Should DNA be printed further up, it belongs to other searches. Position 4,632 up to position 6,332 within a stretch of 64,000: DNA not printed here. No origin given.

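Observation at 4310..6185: Helicase loader with two complete DnaC/DnaI-type AAA+ domains in one polypeptide, downstream of rplI-dnaB and a DnaD-like gene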

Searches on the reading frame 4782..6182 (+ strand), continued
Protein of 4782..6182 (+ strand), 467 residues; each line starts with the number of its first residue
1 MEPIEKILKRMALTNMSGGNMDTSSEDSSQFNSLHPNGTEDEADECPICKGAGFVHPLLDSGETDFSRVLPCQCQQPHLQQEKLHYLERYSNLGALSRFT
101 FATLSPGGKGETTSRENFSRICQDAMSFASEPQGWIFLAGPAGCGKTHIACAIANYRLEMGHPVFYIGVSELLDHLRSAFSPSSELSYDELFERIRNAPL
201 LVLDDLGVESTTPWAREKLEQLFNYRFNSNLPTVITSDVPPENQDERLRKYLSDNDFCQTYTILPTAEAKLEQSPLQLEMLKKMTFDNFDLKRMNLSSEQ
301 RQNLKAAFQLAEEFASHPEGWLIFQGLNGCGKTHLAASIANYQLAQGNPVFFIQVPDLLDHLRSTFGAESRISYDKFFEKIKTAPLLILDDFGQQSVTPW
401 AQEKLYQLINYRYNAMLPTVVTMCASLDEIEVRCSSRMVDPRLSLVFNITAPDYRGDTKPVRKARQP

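Call 10: find_related_loci(query=window:4842-6182:+, collection=genome_contigs, flank=6000)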
Query window:4842-6182:+ (447 aa) in genome_contigs; peptide patterns used: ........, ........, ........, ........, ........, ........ (x = any residue, [..] = any of these).
599 stretches matched a pattern (row limit reached: there are more); 555 encode a relative of the query (tblastn E <= 1e-3); the best 80 are kept; 80 distinct loci.
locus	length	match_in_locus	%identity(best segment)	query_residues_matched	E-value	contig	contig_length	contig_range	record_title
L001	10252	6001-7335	79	1-445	0e+0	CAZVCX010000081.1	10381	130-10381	MAG TPA_asm: uncultured Dehalococcoidales bacterium isolate SRP067234_co1_316 genome assembly, contig: k99_1050701, whol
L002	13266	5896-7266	68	2-445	0e+0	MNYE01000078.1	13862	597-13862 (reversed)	MAG: Dehalococcoidia bacterium CG2_30_46_9 cg2_3.0_scaffold_4075_c, whole genome shotgun sequence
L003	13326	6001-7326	67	2-445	0e+0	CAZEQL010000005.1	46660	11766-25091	MAG TPA_asm: uncultured Dehalococcoidales bacterium isolate binchicken_co122_248 genome assembly, contig: NODE_222_lengt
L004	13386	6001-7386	64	2-447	0e+0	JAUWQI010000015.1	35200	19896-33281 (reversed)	MAG: Dehalococcoidia bacterium isolate CSMAG_2498 CSMAG_2498_k141_233938_length_35200_cov_24.7216, whole genome shotgun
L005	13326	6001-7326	66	1-446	0e+0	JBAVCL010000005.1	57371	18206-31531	MAG: Dehalococcoidia bacterium isolate MFD04490_ilm_asm_bin16 k127_70205, whole genome shotgun sequence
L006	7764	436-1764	66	4-446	0e+0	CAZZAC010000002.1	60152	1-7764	MAG TPA_asm: uncultured Dehalococcoidales bacterium isolate binchicken_co196_122 genome assembly, contig: NODE_463_lengt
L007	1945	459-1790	65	1-446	0e+0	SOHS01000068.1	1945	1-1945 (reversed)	MAG: Dehalococcoidia bacterium isolate E26_bin16 NODE_7555_length_1945_cov_39.466667, whole genome shotgun sequence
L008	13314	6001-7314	65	9-446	0e+0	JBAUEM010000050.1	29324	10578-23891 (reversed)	MAG: Dehalococcoidia bacterium isolate MFD13097_ilm_asm_bin13 k127_249909, whole genome shotgun sequence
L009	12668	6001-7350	64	2-446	0e+0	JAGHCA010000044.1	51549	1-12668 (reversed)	MAG: Dehalococcoidia bacterium isolate AUK270 PB_MBMC_224_c_000000000014, whole genome shotgun sequence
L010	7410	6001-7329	64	2-446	0e+0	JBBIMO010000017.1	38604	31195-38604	MAG: Chloroflexota bacterium isolate BQS170218_bin_234 NODE_812_length_38604_cov_7.611819, whole genome shotgun sequence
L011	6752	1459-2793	66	4-447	0e+0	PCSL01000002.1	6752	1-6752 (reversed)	MAG: Chloroflexi bacterium CG23_combo_of_CG06-09_8_20_14_all_45_10 CG23_scaffold_14117_c, whole genome shotgun sequence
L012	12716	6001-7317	65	3-447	0e+0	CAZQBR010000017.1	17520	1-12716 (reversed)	MAG TPA_asm: uncultured Dehalococcoidales bacterium isolate SRP068000_co3_165 genome assembly, contig: NODE_3291_length_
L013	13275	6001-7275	67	20-444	0e+0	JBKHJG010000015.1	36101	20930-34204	MAG: Dehalococcoidia bacterium isolate D4M11_26 NODE_474_length_36101_cov_127.971675, whole genome shotgun sequence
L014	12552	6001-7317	65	3-447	0e+0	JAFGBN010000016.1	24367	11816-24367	MAG: Dehalococcoidia bacterium isolate Zod_Metabat.1036 k87_1452190, whole genome shotgun sequence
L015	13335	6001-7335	64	7-446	0e+0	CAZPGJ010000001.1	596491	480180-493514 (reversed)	MAG TPA_asm: uncultured Dehalococcoidales bacterium isolate binchicken_co294_83 genome assembly, contig: NODE_8_length_5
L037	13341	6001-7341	62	3-442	0e+0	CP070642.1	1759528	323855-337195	MAG: Chloroflexota bacterium isolate bin905 chromosome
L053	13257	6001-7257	60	26-443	4e-175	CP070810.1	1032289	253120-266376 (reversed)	MAG: Dehalococcoidia bacterium isolate bin1219 chromosome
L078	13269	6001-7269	58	26-445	3e-166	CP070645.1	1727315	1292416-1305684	MAG: Dehalococcoidales bacterium isolate bin896 chromosome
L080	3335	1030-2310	59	26-446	1e-174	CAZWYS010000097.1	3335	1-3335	MAG TPA_asm: uncultured Dehalococcoidaceae bacterium isolate SRP214966_co5_332 genome assembly, contig: NODE_37699_lengt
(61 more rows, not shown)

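Call 18: search_solved_structures(query=window:4842-6182:+, max_evalue=0.001, show_alignments=3)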
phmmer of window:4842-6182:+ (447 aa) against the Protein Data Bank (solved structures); distinct sequences matched with E-value up to 0.001: 60.
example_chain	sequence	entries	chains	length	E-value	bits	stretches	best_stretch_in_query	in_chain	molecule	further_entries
6qel_G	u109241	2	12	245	8.4e-14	54.5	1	276-421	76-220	DNA replication protein dnaC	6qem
3ec2_A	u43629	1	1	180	5.9e-13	51.7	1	297-412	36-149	DNA replication protein DnaC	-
3ecc_A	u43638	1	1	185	6e-13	51.7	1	297-415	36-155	DNA replication protein DnaC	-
5he8_A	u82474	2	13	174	3.9e-12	49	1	111-220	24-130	Helicase loader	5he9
2qgz_A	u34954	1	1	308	1.3e-11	47.2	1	85-220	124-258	Putative primosome component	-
4m4w_J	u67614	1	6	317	2.9e-11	46.1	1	107-223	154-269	Primosomal protein DnaI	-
2w58_A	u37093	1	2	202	5.3e-11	45.3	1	115-220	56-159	PRIMOSOME COMPONENT (HELICASE LOADER)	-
8q3w_A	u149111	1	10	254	7.5e-11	44.8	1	249-445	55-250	Insertion sequence IS5376 putative ATP-binding protein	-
5bq5_A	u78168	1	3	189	1.6e-10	43.7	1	264-443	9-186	Insertion sequence IS5376 putative ATP-binding protein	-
8q4d_E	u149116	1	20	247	3e-10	42.8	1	249-436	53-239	Insertion sequence IS5376 putative ATP-binding protein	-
9bji_A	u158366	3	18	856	2.4e-08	36.5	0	113-194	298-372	Nuclear valosin-containing protein-like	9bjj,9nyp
9m4n_A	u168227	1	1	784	3.8e-07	32.6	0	108-213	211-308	Cell division control protein 48 homolog A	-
9m3v_A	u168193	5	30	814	4.2e-07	32.4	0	108-213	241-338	Cell division control protein 48 homolog A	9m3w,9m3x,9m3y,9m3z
7wub_D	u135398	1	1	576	8.9e-07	31.3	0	111-206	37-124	Transitional endoplasmic reticulum ATPase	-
7wub_C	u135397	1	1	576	8.9e-07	31.3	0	111-206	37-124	Transitional endoplasmic reticulum ATPase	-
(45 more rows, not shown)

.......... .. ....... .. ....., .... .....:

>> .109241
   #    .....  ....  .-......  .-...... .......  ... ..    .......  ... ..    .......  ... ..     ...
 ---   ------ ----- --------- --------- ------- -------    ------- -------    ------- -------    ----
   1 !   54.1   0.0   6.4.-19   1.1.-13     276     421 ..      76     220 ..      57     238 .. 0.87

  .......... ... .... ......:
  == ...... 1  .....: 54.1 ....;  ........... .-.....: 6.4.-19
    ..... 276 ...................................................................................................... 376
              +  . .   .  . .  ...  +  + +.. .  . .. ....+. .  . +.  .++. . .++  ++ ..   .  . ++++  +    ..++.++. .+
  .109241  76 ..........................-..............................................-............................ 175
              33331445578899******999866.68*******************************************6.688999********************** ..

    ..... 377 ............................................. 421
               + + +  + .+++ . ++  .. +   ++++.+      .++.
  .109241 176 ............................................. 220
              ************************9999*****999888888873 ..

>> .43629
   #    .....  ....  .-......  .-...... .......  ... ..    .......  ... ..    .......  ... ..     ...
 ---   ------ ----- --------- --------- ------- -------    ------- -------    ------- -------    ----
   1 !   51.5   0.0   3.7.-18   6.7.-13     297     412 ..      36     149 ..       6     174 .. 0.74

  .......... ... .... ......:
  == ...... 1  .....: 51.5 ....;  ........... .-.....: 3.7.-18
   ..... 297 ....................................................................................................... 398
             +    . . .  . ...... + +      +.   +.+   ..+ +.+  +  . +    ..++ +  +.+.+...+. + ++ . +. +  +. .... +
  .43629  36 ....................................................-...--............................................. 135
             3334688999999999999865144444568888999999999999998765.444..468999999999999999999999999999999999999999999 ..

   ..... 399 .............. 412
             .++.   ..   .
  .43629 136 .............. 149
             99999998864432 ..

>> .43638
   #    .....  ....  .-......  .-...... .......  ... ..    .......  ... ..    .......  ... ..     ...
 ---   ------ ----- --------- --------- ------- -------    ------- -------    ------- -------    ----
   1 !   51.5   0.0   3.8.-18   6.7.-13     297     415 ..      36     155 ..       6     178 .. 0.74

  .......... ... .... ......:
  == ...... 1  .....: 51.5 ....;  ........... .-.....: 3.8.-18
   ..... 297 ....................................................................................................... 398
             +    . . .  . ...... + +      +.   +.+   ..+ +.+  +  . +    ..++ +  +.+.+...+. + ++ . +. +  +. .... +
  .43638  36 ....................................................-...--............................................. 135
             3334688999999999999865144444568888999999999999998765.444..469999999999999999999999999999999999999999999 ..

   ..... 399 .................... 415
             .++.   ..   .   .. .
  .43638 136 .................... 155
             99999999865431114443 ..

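Call 25: predict_structure(alignment_id=A1)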
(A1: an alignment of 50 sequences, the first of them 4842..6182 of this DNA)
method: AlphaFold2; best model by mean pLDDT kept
length: 447 residues; sequences in the alignment: 50
mean_pLDDT: 70.3   pTM: 0.47
mean pLDDT of the five models: 70.3, 70.0, 67.7, 66.6, 65.6
residues with pLDDT >= 90: 68; 70-90: 206; 50-70: 81; < 50: 92
segments of 3 or more residues with pLDDT < 50: 1-53, 87-93, 246-258, 347-351, 436-447
pLDDT, mean of each block of 10 residues (from residue 1): 32 28 38 36 42 54 55 63 58 63 91 92 76 78 75 70 67 77 75 82 91 90 81 87 56 42 81 74 89 93 87 90 85 81 54 65 87 70 83 90 79 73 81 52 40
secondary structure, 60 per line:
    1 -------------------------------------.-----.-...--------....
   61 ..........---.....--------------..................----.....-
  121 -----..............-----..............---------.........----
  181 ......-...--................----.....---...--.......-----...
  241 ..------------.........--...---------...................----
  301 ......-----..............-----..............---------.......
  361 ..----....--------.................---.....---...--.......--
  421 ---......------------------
elements in order: H57-70 H74-78 H93-110 E115-119 H126-139 E145-148 H149-158 H168-176 E181-186 H193-208 E213-217 H226-232 E238-242 H255-263 H278-296 E301-306 H312-325 E331-334 H335-344 H354-362 E367-370 H379-395 E399-403 H412-418 E424-429

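Call 26: search_protein_representatives(protein=window:4842-6182:+)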
Query: 447 residues. Proteins with E-value up to 0.001 (for the whole library): 23959; up to 1e-10: 5510; up to 1e-30: 570. The best 150 are listed.
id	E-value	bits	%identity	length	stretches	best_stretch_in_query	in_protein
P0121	2.0e-222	755.2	47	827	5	162-436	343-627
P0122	3.4e-149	513.9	45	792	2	20-419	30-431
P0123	7.9e-145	499.5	52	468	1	11-443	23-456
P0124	8.1e-118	410.5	49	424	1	41-445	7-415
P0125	2.1e-117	409.1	47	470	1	12-444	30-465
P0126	2.7e-115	402.2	46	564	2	20-438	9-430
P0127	6.1e-114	397.7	45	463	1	18-443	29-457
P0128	1.6e-112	393.1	47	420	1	40-444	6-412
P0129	4.7e-112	391.5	43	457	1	22-440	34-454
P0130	9.8e-112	390.4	50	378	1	100-438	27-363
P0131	4.1e-111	388.4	44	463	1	15-443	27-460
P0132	7.2e-111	387.6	71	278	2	260-445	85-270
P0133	4.5e-110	384.9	43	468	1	2-447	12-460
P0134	9.4e-110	383.9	48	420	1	39-439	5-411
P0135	1.5e-108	380.0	48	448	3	257-439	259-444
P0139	3.7e-105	368.8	42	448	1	22-444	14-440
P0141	3.6e-101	355.6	43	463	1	16-436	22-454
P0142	2.8e-100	352.7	45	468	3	261-437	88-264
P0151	3.0e-92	326.2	39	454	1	24-436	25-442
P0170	1.1e-84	301.3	37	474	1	23-436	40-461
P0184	8.3e-79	281.9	36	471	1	23-443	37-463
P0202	6.9e-73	262.4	34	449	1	21-438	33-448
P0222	6.7e-67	242.7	33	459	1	24-435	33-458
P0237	1.2e-63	232.0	35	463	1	17-436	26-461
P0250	1.6e-58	215.1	46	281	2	259-438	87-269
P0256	4.6e-57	210.3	46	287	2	261-437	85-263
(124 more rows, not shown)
